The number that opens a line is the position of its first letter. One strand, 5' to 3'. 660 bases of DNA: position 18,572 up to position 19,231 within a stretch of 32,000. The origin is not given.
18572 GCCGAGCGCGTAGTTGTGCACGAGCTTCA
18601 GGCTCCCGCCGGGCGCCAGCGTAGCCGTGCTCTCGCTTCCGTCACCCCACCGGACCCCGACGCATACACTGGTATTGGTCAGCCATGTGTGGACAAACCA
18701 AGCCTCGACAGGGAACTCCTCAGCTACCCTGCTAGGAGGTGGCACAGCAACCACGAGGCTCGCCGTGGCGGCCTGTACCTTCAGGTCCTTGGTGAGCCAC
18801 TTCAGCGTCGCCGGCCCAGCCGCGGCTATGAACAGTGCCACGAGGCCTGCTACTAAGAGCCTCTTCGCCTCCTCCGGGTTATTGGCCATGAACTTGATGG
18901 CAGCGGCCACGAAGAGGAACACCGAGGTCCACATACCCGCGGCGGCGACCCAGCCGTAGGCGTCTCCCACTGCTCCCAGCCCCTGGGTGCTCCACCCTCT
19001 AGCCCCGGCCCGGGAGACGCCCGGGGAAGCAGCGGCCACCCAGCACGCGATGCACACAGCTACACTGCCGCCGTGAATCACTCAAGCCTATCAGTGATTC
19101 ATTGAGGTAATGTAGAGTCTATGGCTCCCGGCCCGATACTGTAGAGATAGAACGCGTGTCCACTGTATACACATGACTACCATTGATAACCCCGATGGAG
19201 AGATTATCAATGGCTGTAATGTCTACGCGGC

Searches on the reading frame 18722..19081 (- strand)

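Call 31: search_protein_families(library=pfam, proteins=[window:18722-19081:-], max_evalue=1)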
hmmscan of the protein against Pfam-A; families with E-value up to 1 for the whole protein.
window:18722-19081:- (120 aa): 1 family
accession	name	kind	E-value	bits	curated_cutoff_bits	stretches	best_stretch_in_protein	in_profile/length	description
PF15192.11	TMEM213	-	0.00077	20.1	27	1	39-75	39-77/79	TMEM213 family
